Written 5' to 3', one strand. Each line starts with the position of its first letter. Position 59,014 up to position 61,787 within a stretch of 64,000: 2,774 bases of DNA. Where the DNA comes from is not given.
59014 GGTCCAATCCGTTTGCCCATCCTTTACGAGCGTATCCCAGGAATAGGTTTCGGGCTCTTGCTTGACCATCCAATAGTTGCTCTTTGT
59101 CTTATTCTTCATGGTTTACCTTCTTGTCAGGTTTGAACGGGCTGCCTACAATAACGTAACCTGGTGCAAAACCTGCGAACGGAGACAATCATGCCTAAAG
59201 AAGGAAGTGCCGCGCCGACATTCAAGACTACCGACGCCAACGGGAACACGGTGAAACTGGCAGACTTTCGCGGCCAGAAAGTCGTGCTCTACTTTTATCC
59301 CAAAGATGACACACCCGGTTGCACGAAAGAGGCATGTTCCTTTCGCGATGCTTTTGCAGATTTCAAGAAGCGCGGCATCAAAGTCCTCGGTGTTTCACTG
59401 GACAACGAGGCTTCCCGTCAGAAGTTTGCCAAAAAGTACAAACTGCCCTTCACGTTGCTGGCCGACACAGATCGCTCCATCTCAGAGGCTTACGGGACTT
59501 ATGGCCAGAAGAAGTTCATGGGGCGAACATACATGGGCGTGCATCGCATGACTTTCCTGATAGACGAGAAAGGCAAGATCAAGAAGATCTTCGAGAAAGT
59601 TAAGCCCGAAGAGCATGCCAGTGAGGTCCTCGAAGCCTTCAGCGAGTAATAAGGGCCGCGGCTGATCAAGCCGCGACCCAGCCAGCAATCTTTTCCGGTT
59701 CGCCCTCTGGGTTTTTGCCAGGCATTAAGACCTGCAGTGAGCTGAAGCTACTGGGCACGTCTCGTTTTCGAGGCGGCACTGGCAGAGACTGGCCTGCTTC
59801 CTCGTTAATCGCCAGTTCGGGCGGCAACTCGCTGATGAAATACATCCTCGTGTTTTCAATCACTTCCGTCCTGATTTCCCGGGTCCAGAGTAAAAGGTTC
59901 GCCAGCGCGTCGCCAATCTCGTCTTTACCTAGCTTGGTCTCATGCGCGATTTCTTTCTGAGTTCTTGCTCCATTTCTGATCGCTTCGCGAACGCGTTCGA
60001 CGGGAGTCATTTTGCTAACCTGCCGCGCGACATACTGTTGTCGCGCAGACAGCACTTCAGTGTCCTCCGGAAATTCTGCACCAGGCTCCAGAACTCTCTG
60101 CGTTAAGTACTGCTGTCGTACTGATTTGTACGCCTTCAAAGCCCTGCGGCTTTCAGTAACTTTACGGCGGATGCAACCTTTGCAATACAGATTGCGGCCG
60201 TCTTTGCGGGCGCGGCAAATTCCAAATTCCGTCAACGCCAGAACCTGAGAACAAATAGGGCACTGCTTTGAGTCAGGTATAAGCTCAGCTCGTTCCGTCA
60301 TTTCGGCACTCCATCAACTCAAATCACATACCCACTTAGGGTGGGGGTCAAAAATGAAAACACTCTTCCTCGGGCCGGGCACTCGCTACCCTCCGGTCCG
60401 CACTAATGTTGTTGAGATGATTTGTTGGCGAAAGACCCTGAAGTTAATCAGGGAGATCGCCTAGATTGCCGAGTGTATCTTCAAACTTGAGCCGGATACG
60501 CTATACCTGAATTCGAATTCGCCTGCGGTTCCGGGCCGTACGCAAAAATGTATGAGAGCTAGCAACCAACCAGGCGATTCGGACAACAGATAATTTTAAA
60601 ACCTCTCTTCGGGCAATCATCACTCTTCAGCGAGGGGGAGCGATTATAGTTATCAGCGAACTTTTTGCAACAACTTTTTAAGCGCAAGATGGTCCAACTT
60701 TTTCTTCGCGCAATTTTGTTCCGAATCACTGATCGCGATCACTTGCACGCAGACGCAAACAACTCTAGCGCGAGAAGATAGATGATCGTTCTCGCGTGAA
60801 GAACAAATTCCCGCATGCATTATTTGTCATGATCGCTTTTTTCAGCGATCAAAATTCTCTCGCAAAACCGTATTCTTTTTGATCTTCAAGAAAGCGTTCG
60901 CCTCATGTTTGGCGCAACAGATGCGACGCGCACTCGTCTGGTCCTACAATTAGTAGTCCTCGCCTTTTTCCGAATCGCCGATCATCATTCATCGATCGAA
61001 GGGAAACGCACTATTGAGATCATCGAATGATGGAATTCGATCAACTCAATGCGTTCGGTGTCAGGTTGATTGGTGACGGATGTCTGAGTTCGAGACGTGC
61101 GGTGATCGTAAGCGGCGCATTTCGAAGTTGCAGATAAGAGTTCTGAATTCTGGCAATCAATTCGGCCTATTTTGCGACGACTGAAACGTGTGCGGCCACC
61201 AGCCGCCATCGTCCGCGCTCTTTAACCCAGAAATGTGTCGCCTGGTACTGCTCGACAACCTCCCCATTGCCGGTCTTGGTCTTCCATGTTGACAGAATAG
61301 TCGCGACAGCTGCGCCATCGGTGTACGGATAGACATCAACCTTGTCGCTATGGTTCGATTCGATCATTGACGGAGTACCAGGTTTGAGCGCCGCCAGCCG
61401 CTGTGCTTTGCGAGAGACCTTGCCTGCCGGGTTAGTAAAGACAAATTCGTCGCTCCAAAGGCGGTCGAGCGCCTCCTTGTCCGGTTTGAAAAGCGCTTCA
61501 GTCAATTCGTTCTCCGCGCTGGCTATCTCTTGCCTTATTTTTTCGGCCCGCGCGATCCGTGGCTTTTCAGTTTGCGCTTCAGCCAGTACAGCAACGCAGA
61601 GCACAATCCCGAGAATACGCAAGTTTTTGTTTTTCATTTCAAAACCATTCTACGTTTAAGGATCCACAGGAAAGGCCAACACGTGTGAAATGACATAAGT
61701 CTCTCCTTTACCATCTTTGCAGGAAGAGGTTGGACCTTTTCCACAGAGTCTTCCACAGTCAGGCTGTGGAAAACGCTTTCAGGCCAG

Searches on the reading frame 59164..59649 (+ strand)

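Call 89: search_protein_families(library=pfam, proteins=[window:59164-59649:+], max_evalue=0.001)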
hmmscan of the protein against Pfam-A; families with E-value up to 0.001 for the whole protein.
window:59164-59649:+ (161 aa): 3 families
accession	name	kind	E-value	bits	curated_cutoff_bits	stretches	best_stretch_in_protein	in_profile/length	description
PF00578.27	AhpC-TSA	-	1.4e-42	145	26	1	14-141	2-123/124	AhpC/TSA family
PF08534.16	Redoxin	-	4.7e-31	108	26.6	1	12-151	1-140/148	Redoxin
PF13911.12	AhpC-TSA_2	-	8.7e-05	23.3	27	1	62-114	4-56/114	AhpC/TSA antioxidant enzyme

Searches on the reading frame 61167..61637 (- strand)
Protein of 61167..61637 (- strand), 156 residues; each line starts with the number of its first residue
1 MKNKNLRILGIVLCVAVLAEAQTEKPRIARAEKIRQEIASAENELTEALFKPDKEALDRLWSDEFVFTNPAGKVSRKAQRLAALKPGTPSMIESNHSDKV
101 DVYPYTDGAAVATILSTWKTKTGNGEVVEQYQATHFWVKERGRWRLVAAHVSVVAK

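Call 89: search_protein_families(library=pfam, proteins=[window:61167-61637:-], max_evalue=0.001)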
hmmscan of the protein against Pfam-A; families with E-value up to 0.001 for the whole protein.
window:61167-61637:- (156 aa): 4 families
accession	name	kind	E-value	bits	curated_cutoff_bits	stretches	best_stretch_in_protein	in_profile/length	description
PF14534.12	DUF4440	-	5.6e-18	65.8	25.2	1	38-146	1-107/107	Domain of unknown function (DUF4440)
PF11533.15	AtzH-like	-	1.6e-06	28.3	27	1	33-154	7-123/126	AtzH-like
PF13474.12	SnoaL_3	-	2.5e-06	28.3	22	1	40-155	3-120/121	SnoaL-like domain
PF12680.13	SnoaL_2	-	7.5e-06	26.9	27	1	46-145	5-100/102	SnoaL-like domain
